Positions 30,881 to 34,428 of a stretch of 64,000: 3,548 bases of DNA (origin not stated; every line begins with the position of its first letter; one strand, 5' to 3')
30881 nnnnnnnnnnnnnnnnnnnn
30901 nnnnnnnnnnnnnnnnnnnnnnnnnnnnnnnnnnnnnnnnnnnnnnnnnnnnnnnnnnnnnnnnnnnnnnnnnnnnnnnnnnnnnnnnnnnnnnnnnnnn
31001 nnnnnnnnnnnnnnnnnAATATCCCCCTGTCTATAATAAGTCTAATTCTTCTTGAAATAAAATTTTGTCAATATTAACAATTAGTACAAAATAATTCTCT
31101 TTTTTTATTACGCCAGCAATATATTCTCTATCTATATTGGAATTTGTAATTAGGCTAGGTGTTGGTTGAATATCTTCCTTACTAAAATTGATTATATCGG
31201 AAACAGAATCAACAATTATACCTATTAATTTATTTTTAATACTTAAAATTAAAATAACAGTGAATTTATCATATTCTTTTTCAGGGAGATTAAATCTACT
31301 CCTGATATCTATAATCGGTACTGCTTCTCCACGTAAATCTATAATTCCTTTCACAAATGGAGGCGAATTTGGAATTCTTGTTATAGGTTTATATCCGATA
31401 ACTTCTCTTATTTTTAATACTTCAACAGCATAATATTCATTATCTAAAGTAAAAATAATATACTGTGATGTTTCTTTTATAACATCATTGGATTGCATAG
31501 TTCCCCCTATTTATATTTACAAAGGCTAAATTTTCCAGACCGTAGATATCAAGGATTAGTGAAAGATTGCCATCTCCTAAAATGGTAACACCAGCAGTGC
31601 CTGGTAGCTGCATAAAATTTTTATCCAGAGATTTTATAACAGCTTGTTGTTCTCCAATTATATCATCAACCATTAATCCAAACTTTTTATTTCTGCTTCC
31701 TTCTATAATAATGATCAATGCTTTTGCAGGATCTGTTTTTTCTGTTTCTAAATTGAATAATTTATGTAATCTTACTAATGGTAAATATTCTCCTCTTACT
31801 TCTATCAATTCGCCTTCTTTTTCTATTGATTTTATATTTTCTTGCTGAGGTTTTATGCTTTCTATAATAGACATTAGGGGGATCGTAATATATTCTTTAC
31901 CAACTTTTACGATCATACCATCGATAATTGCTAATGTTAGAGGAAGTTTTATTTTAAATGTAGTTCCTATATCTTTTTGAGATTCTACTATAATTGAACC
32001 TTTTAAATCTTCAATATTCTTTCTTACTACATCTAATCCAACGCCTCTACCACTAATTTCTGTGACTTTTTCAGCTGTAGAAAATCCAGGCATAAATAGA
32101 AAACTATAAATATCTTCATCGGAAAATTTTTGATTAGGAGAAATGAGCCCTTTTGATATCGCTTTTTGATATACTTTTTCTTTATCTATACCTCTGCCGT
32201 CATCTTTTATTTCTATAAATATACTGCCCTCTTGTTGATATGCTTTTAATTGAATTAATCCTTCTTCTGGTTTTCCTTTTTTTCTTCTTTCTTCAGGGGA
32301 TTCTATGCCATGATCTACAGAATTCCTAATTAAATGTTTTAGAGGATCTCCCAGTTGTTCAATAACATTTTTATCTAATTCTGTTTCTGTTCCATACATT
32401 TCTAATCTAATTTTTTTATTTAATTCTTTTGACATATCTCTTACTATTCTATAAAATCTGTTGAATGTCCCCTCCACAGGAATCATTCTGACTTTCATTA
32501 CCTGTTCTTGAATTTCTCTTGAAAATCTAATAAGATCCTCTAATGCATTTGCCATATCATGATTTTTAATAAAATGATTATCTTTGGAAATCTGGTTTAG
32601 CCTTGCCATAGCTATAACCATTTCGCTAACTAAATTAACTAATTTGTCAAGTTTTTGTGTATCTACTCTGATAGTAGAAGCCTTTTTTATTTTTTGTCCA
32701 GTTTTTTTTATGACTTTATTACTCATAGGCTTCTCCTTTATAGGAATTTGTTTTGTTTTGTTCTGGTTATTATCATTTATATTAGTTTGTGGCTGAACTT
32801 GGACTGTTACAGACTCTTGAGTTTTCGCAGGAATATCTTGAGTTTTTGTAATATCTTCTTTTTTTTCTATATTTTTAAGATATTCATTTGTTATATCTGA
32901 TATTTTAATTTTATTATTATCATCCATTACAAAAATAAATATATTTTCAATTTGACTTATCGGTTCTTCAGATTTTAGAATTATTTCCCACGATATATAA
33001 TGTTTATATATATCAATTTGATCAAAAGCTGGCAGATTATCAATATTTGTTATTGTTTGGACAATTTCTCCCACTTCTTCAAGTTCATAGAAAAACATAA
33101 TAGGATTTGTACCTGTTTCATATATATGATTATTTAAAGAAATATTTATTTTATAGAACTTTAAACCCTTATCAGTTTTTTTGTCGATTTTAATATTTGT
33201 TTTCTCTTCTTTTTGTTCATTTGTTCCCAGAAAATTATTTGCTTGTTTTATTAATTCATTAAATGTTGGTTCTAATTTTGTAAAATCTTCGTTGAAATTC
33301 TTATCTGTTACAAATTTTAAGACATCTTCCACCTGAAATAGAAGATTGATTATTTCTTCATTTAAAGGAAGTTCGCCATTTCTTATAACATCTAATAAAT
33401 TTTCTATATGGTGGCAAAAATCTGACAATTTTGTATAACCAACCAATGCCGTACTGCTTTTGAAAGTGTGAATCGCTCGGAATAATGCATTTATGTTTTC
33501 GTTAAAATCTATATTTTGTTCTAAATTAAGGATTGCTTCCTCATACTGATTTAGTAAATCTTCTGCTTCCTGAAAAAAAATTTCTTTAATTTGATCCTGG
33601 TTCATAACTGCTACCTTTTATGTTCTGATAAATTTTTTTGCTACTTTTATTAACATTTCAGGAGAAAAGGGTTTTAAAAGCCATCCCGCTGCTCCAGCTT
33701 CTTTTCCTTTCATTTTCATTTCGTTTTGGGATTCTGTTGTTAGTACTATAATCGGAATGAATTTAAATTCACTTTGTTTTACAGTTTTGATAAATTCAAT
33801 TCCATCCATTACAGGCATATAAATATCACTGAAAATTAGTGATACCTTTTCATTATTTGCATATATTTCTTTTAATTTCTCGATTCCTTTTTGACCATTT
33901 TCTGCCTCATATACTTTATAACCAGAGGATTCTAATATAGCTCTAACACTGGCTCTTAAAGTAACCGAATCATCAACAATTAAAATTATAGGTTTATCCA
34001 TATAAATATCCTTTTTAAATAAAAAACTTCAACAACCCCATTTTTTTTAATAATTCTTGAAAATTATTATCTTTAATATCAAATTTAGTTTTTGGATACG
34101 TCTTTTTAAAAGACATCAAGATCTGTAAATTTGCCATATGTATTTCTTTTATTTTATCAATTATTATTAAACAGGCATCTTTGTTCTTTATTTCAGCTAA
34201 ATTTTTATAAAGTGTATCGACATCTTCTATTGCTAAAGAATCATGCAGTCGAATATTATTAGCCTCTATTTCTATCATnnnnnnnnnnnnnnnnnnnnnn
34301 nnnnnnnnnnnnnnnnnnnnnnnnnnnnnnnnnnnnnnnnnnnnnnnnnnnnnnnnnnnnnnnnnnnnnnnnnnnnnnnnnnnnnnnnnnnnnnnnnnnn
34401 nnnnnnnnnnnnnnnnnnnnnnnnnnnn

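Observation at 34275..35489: Receiver, RsbW-type Ser kinase and its STAS substrate fused in a single polypeptide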

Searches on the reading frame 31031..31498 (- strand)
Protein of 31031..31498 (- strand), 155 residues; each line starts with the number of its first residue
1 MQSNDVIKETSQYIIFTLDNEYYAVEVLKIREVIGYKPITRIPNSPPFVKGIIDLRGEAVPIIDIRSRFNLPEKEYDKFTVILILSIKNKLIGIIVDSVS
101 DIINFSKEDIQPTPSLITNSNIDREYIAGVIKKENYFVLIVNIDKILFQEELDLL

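Call 3: search_protein_families(library=pfam, proteins=[window:31031-31498:-], max_evalue=0.01)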
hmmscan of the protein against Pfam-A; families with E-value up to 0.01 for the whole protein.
window:31031-31498:- (155 aa): 1 family
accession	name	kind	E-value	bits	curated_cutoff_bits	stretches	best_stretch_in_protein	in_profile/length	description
PF01584.24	CheW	-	1.9e-39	134.9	23.5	1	12-147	1-134/138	CheW-like domain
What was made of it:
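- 31031..31498 (-): CheW. Pfam (call 3)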

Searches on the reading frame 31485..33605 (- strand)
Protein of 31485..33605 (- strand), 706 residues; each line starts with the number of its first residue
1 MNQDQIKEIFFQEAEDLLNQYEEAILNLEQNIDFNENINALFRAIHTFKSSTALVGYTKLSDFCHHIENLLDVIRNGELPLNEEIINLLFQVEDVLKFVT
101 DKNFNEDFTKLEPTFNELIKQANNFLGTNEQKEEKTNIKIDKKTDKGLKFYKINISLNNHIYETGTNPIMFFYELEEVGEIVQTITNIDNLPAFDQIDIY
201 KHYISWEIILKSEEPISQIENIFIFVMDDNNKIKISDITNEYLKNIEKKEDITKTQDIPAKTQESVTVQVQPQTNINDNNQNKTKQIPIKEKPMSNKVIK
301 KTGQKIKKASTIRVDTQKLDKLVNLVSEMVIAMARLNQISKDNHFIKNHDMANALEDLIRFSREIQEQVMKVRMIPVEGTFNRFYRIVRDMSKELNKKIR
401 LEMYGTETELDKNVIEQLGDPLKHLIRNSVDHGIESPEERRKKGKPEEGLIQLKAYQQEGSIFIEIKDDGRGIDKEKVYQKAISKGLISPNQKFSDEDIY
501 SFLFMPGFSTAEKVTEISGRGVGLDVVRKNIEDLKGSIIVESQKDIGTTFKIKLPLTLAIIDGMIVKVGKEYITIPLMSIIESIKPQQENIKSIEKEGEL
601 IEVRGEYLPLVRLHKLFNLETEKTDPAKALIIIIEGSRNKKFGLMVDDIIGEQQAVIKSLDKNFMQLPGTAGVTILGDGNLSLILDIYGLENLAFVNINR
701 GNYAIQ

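Call 3: search_protein_families(library=pfam, proteins=[window:31485-33605:-], max_evalue=0.01)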
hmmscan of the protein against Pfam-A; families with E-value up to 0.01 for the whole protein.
window:31485-33605:- (706 aa): 4 families
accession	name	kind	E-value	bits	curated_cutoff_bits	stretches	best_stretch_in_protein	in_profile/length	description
PF01584.24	CheW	-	1.2e-26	93.4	23.5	1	563-690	2-133/138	CheW-like domain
PF02518.31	HATPase_c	-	3.5e-17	63.3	26.4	1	420-557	4-110/111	Histidine kinase-, DNA gyrase B-, and HSP90-like ATPase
PF01627.28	Hpt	-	2.5e-16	60.1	24.6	1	6-91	2-73/84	Hpt domain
PF02895.20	H-kinase_dim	-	1.4e-14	54.8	23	1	310-372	2-68/68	Signal transducing histidine kinase, homodimeric domain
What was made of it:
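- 31485..33605 (-): CheA (Hpt, dimerisation, HATPase_c and CheW-like domains). It is the inferred phosphodonor. Pfam (call 3); the donor role is an inference from operon context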

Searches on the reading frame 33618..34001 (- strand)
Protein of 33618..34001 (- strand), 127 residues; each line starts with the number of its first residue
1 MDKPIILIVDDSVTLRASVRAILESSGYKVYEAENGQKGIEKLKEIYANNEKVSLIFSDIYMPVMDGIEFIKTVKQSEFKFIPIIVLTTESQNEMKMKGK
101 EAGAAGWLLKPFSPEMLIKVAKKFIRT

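Call 3: search_protein_families(library=pfam, proteins=[window:33618-34001:-], max_evalue=0.01)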
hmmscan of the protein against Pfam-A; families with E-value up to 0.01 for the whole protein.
window:33618-34001:- (127 aa): 1 family
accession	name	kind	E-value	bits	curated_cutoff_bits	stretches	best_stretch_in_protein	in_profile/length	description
PF00072.30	Response_reg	-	2.9e-27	95.4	30.2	1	6-120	1-109/111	Response regulator receiver domain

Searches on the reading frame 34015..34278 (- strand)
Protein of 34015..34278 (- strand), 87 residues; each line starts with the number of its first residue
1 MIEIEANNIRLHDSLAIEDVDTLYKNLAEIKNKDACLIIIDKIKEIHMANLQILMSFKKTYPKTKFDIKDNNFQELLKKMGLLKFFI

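Call 3: search_protein_families(library=pfam, proteins=[window:34015-34278:-], max_evalue=0.01)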
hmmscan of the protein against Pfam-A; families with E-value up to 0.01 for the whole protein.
window:34015-34278:- (87 aa): 0 families

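Call 15: search_protein_families(library=pfam, proteins=[window:34018-34278:-], max_evalue=10)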
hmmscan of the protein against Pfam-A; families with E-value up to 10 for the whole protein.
window:34018-34278:- (87 aa): 2 families
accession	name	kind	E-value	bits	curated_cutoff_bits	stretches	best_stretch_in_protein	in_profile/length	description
PF20849.2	TelK_muzzle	-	0.038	14.5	27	1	8-76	22-91/118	Protelomerase, muzzle domain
PF13234.12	MTR4_beta-barrel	-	0.2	12.3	26.4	1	23-82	122-162/203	Mtr4-like, beta-barrel domain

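Call 19: search_solved_structures(query=window:34018-34278:-, max_evalue=10, show_alignments=2)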
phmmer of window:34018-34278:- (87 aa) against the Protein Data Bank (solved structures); distinct sequences matched with E-value up to 10: 0.

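Call 21: find_homologous_proteins(query=window:34018-34278:-, max_evalue=0.01)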
Query window:34018-34278:- (87 aa): 1 proteins with E <= 0.01 among 5 candidates.
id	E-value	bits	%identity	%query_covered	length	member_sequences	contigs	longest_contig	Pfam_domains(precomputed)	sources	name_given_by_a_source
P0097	1.1e-47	177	100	100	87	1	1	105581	-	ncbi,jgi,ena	-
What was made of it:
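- Tried and rejected: The search found only an identical copy (call 21).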

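Call 50: predict_structure(protein=window:34018-34278:-)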
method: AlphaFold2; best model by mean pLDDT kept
length: 87 residues; sequences in the alignment: 1
mean_pLDDT: 59.1   pTM: 0.42
mean pLDDT of the five models: 59.1, 54.3, 54.1, 53.6, 52.8
residues with pLDDT >= 90: 0; 70-90: 12; 50-70: 55; < 50: 20
segments of 3 or more residues with pLDDT < 50: 1-18
pLDDT, mean of each block of 10 residues (from residue 1): 34 42 59 64 66 69 66 68 66
secondary structure, 60 per line:
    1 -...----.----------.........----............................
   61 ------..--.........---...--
elements in order: E2-4 H20-28 H33-60 H71-79
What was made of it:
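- On STAS family, as claimed for the 87-aa ORF 34015..34278: The single-sequence AF2 model has pLDDT 59 and is mostly helical (call 50), which is low confidence, so this is absence of support rather than disproof.
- Tried and rejected: Run without an alignment, it gave a low-confidence model (call 50), so no fold search was done on it.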

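Call 65: search_protein_families(library=ncbifam, proteins=[window:34018-34278:-], max_evalue=0.01)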
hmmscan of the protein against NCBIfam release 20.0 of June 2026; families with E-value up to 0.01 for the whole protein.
window:34018-34278:- (87 aa): 1 family
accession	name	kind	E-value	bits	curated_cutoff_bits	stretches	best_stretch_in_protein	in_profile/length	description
NF053705.1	TransRegGltCGpos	equivalog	0.0079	15.4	350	1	14-80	69-136/300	glutamate biosynthesis transcriptional regulator GltC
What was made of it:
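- On STAS family, as claimed for the 87-aa ORF 34015..34278: No Pfam or NCBIfam STAS hit (calls 15, 65).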
